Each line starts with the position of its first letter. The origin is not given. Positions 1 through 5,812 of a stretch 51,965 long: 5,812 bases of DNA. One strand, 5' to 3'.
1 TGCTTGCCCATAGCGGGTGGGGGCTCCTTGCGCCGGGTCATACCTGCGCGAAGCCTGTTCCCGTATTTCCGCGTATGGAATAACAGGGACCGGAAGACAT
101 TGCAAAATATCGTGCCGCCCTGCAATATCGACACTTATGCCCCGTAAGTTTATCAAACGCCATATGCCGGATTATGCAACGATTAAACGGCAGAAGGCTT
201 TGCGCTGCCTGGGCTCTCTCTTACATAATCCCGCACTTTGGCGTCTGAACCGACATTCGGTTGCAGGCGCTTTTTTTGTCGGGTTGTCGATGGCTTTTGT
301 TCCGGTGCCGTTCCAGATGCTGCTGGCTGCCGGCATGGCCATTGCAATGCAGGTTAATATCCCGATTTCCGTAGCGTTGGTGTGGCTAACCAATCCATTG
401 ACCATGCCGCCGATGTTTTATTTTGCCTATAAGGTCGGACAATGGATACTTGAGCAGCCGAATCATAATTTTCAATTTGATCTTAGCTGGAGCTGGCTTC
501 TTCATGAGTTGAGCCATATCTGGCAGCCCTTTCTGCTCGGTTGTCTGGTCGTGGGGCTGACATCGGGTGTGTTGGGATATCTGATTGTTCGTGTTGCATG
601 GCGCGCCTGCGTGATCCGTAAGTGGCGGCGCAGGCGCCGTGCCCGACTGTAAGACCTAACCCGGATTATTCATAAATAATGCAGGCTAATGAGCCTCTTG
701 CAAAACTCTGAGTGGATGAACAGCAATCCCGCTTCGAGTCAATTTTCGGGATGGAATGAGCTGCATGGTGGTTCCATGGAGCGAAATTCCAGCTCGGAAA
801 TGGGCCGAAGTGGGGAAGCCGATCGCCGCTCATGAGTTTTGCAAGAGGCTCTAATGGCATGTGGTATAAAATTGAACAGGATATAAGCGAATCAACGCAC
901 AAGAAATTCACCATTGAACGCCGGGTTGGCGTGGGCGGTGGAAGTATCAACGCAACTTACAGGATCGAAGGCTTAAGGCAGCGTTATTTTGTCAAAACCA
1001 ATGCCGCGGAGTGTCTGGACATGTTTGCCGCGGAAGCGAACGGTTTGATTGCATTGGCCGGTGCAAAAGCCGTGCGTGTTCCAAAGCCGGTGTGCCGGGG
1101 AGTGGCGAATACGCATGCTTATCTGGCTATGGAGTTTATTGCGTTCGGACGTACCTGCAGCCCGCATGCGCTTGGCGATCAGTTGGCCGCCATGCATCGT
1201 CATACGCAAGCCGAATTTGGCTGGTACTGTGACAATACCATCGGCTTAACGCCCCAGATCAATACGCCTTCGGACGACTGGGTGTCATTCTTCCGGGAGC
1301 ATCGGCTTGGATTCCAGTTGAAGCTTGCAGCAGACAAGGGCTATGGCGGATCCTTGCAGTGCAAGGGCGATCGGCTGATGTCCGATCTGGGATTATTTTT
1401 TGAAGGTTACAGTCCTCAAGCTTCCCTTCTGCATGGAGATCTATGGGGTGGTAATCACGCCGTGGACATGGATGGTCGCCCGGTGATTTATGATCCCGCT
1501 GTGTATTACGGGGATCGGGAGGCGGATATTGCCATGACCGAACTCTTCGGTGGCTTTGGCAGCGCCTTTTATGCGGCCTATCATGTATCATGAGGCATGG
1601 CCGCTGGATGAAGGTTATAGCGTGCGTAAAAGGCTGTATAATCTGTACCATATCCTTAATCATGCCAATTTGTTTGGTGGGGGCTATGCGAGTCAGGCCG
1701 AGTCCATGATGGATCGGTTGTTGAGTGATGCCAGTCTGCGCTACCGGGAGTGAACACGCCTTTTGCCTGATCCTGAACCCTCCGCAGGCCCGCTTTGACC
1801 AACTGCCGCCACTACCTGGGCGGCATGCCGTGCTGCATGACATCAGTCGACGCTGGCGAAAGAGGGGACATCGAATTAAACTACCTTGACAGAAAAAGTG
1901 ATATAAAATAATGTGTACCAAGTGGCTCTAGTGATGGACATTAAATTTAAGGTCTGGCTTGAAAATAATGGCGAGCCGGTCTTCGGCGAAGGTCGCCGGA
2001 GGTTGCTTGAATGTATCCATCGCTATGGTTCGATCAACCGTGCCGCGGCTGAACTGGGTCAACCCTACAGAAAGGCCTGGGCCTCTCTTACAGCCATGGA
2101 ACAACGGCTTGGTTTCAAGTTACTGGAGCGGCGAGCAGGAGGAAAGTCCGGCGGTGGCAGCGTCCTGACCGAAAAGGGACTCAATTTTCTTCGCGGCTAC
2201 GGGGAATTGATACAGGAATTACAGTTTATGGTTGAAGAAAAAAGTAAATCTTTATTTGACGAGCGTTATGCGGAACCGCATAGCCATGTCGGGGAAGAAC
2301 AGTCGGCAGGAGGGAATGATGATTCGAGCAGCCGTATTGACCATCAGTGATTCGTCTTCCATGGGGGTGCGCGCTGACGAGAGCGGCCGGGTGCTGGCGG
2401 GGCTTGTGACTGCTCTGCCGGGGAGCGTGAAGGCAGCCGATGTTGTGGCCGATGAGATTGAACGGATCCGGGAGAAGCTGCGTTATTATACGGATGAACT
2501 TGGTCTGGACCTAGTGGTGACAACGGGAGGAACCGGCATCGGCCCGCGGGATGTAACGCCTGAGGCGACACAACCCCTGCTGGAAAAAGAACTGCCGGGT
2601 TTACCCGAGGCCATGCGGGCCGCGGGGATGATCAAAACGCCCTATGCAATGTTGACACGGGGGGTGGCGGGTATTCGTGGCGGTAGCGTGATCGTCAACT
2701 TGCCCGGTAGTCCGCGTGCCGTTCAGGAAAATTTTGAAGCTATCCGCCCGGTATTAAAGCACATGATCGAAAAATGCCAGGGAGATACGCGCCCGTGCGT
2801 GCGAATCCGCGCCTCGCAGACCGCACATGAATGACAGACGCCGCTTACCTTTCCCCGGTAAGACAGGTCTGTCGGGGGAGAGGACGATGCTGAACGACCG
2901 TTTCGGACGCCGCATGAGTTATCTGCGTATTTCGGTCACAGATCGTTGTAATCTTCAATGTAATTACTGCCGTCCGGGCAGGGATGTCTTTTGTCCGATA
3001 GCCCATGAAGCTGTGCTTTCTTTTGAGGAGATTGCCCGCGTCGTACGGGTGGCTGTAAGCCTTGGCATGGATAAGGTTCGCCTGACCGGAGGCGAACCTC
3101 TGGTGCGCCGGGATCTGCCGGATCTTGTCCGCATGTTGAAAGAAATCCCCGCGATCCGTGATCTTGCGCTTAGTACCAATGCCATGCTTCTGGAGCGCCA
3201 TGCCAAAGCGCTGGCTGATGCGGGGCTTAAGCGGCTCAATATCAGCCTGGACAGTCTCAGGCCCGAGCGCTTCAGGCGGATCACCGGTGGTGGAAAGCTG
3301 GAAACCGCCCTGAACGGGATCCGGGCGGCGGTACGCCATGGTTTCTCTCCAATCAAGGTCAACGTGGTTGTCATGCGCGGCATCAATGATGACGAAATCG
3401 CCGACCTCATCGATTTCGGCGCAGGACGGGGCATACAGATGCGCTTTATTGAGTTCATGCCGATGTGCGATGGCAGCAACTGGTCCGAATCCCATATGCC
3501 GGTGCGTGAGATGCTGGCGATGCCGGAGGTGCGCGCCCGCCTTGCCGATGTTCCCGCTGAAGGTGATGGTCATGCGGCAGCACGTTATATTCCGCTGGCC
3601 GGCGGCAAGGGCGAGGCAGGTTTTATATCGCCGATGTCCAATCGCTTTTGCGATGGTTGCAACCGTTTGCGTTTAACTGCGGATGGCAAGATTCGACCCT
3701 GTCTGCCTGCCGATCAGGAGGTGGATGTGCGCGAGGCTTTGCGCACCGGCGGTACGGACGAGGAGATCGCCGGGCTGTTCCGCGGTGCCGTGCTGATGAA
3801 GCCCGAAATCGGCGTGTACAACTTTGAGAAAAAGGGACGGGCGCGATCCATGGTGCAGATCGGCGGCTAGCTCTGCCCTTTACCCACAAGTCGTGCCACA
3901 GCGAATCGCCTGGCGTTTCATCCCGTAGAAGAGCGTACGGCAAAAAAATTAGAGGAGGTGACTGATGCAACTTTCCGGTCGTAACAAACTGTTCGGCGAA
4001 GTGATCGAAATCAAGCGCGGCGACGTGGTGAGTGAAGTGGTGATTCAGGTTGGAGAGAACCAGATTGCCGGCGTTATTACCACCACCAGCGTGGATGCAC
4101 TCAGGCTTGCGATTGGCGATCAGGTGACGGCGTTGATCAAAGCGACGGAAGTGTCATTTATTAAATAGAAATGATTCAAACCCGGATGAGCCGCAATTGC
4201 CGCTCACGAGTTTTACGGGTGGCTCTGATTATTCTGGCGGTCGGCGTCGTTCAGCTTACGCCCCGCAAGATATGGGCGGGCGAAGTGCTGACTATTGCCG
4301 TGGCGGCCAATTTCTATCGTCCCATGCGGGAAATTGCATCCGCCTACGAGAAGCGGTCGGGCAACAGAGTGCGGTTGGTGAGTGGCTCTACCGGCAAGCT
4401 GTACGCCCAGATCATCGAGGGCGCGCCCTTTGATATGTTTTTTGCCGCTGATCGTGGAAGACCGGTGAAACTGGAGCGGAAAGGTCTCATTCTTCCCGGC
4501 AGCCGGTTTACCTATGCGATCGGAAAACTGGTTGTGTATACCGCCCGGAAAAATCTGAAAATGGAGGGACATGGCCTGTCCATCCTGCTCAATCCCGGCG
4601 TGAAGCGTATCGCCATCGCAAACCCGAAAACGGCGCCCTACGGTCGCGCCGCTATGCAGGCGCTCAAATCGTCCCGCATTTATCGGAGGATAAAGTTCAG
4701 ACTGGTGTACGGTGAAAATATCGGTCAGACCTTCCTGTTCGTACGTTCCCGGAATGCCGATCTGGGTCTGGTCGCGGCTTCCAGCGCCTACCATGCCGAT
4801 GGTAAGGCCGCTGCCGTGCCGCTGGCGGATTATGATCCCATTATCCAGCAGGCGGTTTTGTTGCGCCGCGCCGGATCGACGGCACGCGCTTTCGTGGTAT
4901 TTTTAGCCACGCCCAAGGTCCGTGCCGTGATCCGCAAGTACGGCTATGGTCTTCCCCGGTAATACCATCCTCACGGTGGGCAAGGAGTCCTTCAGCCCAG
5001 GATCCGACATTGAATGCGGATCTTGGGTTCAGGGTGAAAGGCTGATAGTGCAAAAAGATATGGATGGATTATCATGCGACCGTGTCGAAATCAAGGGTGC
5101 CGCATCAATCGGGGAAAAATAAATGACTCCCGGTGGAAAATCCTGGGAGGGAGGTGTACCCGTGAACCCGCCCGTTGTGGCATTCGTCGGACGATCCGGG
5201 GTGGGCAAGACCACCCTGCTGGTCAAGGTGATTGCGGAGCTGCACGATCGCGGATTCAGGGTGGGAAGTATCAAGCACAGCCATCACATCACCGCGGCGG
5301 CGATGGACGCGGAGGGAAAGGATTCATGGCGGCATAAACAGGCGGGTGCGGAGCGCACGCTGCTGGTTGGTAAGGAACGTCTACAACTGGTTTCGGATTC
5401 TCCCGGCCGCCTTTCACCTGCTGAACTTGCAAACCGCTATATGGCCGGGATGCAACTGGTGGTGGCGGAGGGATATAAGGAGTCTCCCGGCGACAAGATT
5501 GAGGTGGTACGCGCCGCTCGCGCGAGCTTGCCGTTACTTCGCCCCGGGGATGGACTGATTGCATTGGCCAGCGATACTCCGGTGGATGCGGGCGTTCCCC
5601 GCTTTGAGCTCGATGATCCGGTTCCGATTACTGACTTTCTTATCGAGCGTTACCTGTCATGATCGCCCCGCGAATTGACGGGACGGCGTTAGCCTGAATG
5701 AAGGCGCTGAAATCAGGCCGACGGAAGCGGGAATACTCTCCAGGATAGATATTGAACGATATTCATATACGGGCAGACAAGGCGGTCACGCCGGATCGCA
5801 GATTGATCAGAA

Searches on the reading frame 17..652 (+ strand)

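Call 31: search_protein_families(library=pfam, proteins=[window:17-652:+], max_evalue=0.0001)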
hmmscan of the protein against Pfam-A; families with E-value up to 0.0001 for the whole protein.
window:17-652:+ (211 aa): 1 family
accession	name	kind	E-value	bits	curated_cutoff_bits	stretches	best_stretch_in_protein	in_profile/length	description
PF09835.14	DUF2062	-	6.3e-52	175.9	27.4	1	62-204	1-147/147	Uncharacterized protein conserved in bacteria (DUF2062)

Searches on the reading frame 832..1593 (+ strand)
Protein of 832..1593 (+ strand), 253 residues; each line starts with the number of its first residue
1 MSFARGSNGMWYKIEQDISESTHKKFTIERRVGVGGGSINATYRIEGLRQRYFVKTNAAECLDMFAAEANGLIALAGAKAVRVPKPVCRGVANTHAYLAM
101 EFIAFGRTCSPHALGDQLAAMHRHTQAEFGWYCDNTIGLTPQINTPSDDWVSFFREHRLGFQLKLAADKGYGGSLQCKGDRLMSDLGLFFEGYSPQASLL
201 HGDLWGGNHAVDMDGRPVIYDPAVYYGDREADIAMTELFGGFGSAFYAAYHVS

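Call 31: search_protein_families(library=pfam, proteins=[window:832-1593:+], max_evalue=0.0001)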
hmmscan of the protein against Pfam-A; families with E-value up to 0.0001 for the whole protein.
window:832-1593:+ (253 aa): 2 families
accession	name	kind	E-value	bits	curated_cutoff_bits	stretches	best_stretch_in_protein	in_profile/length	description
PF03881.20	Fructosamin_kin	-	7.4e-86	288.4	22.4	1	10-251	1-242/288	Fructosamine kinase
PF01636.29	APH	-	7.2e-10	39.5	23.2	1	34-249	5-224/239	Phosphotransferase enzyme family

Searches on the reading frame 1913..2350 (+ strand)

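Call 31: search_protein_families(library=pfam, proteins=[window:1913-2350:+], max_evalue=0.0001)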
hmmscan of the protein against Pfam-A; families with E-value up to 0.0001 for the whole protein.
window:1913-2350:+ (145 aa): 1 family
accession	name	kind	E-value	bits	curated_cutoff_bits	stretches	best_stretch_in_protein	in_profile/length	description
PF00126.33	HTH_1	-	2.2e-10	40.7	26.6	1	30-89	5-59/60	Bacterial regulatory helix-turn-helix protein, lysR family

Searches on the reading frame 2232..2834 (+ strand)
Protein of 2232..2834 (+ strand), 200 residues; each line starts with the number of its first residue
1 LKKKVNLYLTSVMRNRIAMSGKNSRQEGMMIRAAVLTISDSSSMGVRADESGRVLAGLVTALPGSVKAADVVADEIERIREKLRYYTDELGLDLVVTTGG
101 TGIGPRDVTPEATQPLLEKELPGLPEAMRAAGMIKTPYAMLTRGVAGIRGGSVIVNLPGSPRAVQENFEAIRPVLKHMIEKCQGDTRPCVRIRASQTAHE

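Call 31: search_protein_families(library=pfam, proteins=[window:2232-2834:+], max_evalue=0.0001)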
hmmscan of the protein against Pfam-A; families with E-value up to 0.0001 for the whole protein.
window:2232-2834:+ (200 aa): 1 family
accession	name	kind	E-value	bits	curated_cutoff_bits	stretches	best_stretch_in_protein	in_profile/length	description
PF00994.29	MoCF_biosynth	-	3.8e-32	111.4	26.6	1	34-177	1-144/144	Probable molybdopterin binding domain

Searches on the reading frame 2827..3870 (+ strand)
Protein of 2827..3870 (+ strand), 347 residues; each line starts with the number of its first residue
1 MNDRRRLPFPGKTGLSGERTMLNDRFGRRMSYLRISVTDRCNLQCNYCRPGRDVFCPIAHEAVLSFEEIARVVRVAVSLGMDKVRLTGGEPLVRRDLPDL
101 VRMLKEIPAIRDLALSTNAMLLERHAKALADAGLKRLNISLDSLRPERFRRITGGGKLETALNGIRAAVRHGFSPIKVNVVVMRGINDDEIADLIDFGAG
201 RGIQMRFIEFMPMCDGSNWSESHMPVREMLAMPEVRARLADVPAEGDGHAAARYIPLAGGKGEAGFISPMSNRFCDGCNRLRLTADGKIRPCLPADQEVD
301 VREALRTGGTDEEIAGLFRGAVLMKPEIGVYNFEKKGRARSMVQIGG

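Call 31: search_protein_families(library=pfam, proteins=[window:2827-3870:+], max_evalue=0.0001)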
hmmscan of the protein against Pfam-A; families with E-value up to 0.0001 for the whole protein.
window:2827-3870:+ (347 aa): 2 families
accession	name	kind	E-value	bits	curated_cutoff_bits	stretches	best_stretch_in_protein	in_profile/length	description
PF04055.27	Radical_SAM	-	1.4e-37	129.9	29.5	1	35-197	1-165/166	Radical SAM superfamily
PF06463.18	Mob_synth_C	-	2.9e-31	108.5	37.4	1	203-327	1-124/128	Molybdenum Cofactor Synthesis C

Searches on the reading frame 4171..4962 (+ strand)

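Call 31: search_protein_families(library=pfam, proteins=[window:4171-4962:+], max_evalue=0.0001)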
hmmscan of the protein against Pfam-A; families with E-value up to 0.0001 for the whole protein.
window:4171-4962:+ (263 aa): 2 families
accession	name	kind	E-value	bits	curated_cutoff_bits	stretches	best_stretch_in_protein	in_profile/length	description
PF13531.11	SBP_bac_11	-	4.9e-56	190.5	25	1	40-259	1-226/227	Bacterial extracellular solute-binding protein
PF01547.30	SBP_bac_1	-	2e-07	31.8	26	1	50-124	6-87/307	Bacterial extracellular solute-binding protein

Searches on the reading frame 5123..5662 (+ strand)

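Call 31: search_protein_families(library=pfam, proteins=[window:5123-5662:+], max_evalue=0.0001)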
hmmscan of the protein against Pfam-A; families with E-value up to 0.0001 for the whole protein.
window:5123-5662:+ (179 aa): 2 families
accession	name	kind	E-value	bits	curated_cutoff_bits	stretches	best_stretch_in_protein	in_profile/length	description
PF03205.20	MobB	-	3e-38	131.1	26.6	1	18-151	1-133/133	Molybdopterin guanine dinucleotide synthesis protein B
PF25199.1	nSTAND_NTPase5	-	3.5e-05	24.1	34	1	15-61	40-87/145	Novel STAND NTPase 5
